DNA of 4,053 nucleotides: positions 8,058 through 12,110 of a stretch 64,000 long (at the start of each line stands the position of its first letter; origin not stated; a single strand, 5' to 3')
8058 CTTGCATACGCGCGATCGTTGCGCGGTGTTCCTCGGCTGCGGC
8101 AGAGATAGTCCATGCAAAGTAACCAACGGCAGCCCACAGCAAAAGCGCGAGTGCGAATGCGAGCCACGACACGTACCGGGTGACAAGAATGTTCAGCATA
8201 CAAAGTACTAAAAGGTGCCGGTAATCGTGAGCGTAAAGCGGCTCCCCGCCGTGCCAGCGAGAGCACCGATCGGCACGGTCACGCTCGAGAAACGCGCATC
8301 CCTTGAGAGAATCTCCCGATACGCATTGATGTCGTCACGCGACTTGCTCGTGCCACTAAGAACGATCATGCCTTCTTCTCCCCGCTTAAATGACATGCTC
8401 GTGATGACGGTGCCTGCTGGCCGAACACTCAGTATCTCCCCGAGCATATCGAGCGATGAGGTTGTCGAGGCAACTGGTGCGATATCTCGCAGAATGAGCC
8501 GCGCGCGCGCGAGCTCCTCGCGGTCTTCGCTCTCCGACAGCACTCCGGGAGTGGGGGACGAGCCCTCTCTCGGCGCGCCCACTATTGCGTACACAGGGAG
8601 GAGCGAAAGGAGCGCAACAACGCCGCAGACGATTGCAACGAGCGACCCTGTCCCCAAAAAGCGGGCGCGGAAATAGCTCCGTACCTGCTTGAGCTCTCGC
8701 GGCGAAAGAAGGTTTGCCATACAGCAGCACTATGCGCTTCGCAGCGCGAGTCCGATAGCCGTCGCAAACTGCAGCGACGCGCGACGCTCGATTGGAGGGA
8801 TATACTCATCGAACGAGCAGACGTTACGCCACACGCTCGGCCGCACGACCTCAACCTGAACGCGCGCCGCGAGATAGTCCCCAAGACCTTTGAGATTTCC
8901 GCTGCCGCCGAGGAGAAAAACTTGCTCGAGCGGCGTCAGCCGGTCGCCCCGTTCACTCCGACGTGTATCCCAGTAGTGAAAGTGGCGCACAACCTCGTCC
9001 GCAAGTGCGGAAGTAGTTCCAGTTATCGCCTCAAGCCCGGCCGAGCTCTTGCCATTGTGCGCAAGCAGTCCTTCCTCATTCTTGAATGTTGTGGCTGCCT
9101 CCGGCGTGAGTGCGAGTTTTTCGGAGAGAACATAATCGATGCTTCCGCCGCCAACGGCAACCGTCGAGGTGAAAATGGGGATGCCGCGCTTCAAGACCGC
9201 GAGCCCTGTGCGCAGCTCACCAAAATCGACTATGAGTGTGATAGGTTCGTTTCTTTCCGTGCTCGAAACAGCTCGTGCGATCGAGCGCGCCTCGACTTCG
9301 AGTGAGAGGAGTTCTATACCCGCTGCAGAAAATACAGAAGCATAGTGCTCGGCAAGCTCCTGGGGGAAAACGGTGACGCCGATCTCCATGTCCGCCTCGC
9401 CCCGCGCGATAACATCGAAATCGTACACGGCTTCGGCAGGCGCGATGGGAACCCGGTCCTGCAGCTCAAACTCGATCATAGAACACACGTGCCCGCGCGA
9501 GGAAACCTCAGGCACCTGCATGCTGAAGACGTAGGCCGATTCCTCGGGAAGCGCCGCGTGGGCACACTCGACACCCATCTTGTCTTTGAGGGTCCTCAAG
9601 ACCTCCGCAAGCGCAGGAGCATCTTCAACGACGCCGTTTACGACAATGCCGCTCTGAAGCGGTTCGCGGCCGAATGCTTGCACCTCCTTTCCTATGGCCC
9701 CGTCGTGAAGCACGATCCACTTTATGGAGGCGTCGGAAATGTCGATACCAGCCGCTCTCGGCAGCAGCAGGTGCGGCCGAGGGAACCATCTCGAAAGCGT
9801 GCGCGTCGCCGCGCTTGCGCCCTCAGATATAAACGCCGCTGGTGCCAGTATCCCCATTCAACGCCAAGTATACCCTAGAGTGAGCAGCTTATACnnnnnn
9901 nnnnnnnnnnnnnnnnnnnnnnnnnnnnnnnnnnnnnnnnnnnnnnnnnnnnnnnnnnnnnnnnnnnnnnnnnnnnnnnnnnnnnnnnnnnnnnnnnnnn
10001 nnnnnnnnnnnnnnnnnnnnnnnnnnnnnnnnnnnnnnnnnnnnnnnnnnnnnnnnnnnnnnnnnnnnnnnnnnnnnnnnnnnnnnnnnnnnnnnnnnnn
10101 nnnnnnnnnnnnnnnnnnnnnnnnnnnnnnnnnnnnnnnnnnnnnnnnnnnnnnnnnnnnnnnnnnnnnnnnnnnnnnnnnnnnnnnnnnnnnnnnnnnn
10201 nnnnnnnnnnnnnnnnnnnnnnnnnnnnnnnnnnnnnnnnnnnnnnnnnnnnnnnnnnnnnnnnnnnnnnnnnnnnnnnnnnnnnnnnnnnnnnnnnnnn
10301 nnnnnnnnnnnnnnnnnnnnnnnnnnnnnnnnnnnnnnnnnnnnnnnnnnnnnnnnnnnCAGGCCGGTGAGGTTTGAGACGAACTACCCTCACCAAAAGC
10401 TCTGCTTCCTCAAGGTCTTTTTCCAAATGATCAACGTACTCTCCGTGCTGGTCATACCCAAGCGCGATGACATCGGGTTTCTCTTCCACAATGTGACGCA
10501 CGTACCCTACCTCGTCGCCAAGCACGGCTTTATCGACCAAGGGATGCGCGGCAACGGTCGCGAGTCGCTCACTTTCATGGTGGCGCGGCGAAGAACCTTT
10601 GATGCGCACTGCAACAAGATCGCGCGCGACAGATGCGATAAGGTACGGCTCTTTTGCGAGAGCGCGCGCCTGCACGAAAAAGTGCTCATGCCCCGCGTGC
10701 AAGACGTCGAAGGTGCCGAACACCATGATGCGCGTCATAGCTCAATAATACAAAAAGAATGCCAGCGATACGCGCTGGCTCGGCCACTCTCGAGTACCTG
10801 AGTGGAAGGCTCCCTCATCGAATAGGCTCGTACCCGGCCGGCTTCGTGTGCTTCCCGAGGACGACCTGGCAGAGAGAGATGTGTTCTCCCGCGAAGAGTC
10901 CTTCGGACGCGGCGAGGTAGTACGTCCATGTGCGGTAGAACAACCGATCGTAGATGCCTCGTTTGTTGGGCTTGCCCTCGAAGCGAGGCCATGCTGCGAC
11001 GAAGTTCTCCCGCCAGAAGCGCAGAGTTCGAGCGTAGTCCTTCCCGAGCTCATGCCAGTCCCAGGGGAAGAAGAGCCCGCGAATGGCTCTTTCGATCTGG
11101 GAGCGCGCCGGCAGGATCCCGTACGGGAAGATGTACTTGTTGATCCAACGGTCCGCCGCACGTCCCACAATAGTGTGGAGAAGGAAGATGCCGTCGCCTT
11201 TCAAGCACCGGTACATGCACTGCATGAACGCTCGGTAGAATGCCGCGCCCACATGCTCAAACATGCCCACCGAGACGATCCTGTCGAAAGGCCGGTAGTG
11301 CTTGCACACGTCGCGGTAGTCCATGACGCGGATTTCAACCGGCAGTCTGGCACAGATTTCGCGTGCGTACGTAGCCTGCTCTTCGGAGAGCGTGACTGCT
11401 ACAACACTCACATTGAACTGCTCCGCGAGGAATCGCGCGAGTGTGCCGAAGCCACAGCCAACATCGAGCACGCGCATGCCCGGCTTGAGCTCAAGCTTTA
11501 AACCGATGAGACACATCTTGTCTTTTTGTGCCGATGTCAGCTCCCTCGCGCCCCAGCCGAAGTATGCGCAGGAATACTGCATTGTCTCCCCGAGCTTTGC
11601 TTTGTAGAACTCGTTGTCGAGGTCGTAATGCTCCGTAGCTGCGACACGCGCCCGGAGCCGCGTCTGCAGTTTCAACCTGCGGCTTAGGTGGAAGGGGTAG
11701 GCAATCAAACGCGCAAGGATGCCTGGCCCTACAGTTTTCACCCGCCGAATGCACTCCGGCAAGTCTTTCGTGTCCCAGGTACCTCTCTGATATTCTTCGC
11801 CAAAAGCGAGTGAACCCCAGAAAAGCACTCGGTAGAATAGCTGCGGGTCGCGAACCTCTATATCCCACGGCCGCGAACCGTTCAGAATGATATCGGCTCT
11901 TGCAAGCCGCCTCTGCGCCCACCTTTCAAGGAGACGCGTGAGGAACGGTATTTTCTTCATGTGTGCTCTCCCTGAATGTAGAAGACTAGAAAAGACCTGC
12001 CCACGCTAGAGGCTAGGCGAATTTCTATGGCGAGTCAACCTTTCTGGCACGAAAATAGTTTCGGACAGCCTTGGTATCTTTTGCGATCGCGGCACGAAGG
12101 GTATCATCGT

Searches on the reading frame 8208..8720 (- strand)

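Call 18: search_protein_families(library=pfam, proteins=[window:8208-8720:-], max_evalue=0.01)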
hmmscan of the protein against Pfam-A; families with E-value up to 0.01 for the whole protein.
window:8208-8720:- (170 aa): 1 family
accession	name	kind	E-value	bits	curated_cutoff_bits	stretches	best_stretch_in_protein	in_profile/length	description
PF05137.18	PilN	-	0.0003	21.2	22.8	1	92-166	2-76/78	Fimbrial assembly protein (PilN)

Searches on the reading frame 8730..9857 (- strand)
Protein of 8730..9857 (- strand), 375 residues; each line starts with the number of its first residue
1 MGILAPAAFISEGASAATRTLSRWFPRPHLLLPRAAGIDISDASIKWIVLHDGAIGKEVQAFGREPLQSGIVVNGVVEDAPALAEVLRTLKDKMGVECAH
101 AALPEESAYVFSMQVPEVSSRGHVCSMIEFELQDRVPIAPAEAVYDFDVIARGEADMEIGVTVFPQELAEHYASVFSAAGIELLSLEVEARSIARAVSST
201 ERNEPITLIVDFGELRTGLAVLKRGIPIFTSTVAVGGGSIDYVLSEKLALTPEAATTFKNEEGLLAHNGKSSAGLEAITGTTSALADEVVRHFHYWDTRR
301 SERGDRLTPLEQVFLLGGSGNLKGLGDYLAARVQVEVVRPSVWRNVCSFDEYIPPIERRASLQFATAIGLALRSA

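Call 18: search_protein_families(library=pfam, proteins=[window:8730-9857:-], max_evalue=0.01)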
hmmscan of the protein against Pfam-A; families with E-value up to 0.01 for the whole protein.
window:8730-9857:- (375 aa): 2 families
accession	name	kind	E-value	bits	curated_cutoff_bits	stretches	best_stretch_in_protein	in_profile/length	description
PF11104.14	PilM_2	-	2.3e-26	93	27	1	37-374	1-339/340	Type IV pilus assembly protein PilM;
PF14450.12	FtsA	-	0.00045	21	31.8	1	209-369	2-127/127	Cell division protein FtsA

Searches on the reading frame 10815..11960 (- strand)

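Call 18: search_protein_families(library=pfam, proteins=[window:10815-11960:-], max_evalue=0.01)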
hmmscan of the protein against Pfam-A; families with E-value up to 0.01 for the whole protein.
window:10815-11960:- (381 aa): 11 families
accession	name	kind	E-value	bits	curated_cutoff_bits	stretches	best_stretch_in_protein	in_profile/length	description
PF02353.26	CMAS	-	1.4e-72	244.7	27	1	104-366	6-273/273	Mycolic acid cyclopropane synthetase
PF13649.12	Methyltransf_25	-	3.2e-17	63.4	27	1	164-257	1-97/97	Methyltransferase domain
PF08241.18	Methyltransf_11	-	2.4e-13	50.9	21.2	1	165-260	1-94/95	Methyltransferase domain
PF13489.12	Methyltransf_23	-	1e-12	48.5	27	1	156-279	16-137/164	Methyltransferase domain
PF13847.12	Methyltransf_31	-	1.3e-09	38.4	27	1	159-265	2-113/145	Methyltransferase domain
PF08242.18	Methyltransf_12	-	2.8e-09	38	30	1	165-259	1-98/98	Methyltransferase domain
PF01135.25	PCMT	-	1e-05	25.9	20.3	1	149-229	62-147/210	Protein-L-isoaspartate(D-aspartate) O-methyltransferase (PCMT)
PF07021.18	MetW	-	0.00033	20.8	21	1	158-195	11-48/193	Methionine biosynthesis protein MetW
PF05175.20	MTS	-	0.00097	19.2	23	1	159-231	30-105/170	Methyltransferase small domain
PF01728.25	FtsJ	-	0.0069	16.8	24.1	0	156-198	16-59/181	FtsJ-like methyltransferase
PF06325.19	PrmA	-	0.0089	16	22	0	148-230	149-232/296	Ribosomal protein L11 methyltransferase (PrmA)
